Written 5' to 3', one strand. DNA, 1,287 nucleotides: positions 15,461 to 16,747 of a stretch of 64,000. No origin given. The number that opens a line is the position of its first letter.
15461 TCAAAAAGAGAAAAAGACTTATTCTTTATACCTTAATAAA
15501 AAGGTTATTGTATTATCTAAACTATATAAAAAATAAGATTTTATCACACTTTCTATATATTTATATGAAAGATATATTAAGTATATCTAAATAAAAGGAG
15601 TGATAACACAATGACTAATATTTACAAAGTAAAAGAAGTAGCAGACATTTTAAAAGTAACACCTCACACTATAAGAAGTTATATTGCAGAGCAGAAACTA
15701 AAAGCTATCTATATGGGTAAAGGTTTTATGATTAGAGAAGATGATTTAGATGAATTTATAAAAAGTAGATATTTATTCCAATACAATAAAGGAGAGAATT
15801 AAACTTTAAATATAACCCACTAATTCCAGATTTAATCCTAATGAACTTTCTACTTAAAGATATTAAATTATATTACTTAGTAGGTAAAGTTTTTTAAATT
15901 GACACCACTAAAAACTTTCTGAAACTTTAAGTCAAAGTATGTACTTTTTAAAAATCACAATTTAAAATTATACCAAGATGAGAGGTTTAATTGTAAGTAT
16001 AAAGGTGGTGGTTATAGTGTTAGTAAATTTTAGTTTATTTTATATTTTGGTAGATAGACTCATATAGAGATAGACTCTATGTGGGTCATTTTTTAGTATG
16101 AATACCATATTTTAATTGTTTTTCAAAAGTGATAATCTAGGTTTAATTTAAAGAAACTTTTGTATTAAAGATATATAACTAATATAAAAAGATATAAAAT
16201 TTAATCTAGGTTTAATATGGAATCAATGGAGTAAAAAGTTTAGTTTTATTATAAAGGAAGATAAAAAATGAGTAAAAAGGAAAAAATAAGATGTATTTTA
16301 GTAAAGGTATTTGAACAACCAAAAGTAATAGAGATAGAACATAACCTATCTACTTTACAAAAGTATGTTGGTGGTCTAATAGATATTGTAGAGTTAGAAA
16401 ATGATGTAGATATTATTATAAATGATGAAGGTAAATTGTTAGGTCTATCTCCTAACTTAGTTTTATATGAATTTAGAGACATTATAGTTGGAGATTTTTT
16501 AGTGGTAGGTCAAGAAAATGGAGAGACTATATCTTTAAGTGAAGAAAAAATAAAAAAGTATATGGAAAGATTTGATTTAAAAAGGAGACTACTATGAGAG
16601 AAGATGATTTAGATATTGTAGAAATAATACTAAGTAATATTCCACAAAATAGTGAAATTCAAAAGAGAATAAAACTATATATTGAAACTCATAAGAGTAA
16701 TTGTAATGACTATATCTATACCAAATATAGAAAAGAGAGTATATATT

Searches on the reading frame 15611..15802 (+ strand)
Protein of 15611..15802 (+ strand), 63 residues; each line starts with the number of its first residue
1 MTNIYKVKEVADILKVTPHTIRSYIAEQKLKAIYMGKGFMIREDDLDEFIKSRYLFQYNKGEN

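Call 11: search_protein_families(library=pfam, proteins=[window:15611-15802:+], max_evalue=0.01)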
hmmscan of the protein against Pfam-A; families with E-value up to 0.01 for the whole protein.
window:15611-15802:+ (63 aa): 3 families
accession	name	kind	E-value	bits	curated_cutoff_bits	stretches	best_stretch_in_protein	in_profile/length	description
PF12728.13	HTH_17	-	5.6e-12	46.2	27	1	5-53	2-50/51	Helix-turn-helix domain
PF00376.29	MerR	-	3.6e-05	23.9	28.2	1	7-31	2-26/38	MerR family regulatory protein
PF13411.12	MerR_1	-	0.00011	22.7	21.6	1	5-33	1-29/69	MerR HTH family regulatory protein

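Call 42: find_encoding_contigs(protein=window:15611-15802:+, flank=6000, max_places=10)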
Protein window:15611-15802:+ (63 aa): 22 contigs read that carry it; 5 places shown.
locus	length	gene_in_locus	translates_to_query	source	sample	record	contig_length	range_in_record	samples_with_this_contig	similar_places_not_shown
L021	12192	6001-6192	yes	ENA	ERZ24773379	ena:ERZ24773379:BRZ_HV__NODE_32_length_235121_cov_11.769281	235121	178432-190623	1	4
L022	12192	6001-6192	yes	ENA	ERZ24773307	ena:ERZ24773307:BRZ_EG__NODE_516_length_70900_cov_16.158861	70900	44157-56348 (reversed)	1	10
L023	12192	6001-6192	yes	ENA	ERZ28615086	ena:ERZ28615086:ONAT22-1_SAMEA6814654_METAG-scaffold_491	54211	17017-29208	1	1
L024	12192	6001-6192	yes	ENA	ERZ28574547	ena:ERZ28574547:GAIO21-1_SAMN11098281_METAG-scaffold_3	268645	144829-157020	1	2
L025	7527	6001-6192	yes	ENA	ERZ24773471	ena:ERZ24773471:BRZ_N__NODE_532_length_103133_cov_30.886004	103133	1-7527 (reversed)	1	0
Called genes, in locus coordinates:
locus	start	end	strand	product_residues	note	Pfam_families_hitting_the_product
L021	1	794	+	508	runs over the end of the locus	PF12673:SipL, PF01476:LysM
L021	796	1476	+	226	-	PF09560:Spore_YunB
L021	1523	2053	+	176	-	PF01931:NTPase_I-T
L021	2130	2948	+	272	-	PF00702:Hydrolase, PF02358:Trehalose_PPase (faint), PF08282:Hydrolase_3, PF05116:S6PP (weak)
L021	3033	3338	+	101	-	PF13596:PAS_10 (weak)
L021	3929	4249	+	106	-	-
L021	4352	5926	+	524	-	PF13392:HNH_3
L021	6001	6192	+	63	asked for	PF12728:HTH_17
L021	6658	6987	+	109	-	PF12957:DUF3846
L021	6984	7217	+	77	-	-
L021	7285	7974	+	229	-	-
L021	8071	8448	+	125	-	-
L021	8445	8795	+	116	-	-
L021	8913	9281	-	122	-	PF01381:HTH_3, PF12844:HTH_19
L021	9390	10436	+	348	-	-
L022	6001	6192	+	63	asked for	PF12728:HTH_17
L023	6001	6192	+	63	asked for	PF12728:HTH_17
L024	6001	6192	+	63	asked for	PF12728:HTH_17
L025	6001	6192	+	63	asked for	PF12728:HTH_17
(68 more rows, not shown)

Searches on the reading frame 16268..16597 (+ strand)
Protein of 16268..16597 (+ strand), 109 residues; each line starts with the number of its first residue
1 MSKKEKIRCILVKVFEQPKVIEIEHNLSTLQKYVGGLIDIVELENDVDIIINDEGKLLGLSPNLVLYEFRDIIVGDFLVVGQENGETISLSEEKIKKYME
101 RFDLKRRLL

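Call 11: search_protein_families(library=pfam, proteins=[window:16268-16597:+], max_evalue=0.01)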
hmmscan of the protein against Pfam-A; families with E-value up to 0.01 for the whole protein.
window:16268-16597:+ (109 aa): 1 family
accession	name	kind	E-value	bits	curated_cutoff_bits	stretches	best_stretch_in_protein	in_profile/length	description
PF12957.13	DUF3846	-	2e-26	92.6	27.5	1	7-103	1-103/103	Domain of unknown function (DUF3846)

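Call 43: find_encoding_contigs(protein=window:16268-16597:+, flank=6000, max_places=10)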
Protein window:16268-16597:+ (109 aa): 23 contigs read that carry it; 4 places shown.
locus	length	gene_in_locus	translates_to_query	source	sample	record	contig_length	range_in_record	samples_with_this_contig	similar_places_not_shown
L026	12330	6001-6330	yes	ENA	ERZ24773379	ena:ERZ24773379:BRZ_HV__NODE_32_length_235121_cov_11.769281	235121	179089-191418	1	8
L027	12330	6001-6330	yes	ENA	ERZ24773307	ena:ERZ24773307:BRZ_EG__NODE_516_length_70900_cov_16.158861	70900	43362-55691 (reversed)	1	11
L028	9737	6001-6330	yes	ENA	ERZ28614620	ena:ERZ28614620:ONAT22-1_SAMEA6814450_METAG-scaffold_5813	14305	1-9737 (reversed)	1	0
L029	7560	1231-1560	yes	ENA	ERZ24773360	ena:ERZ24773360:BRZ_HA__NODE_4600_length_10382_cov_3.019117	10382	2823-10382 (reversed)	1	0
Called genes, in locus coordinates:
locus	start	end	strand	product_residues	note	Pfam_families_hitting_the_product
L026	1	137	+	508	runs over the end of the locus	PF12673:SipL, PF01476:LysM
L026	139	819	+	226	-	PF09560:Spore_YunB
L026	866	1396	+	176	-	PF01931:NTPase_I-T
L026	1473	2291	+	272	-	PF00702:Hydrolase, PF02358:Trehalose_PPase (faint), PF08282:Hydrolase_3, PF05116:S6PP (weak)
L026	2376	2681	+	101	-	PF13596:PAS_10 (weak)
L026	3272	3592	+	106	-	-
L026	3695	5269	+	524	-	PF13392:HNH_3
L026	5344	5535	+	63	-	PF12728:HTH_17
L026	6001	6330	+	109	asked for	PF12957:DUF3846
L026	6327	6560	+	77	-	-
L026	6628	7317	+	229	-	-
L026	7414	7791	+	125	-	-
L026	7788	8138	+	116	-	-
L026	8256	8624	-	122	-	PF01381:HTH_3, PF12844:HTH_19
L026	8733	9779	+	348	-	-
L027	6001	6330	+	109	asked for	PF12957:DUF3846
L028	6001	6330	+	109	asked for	PF12957:DUF3846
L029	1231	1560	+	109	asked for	PF12957:DUF3846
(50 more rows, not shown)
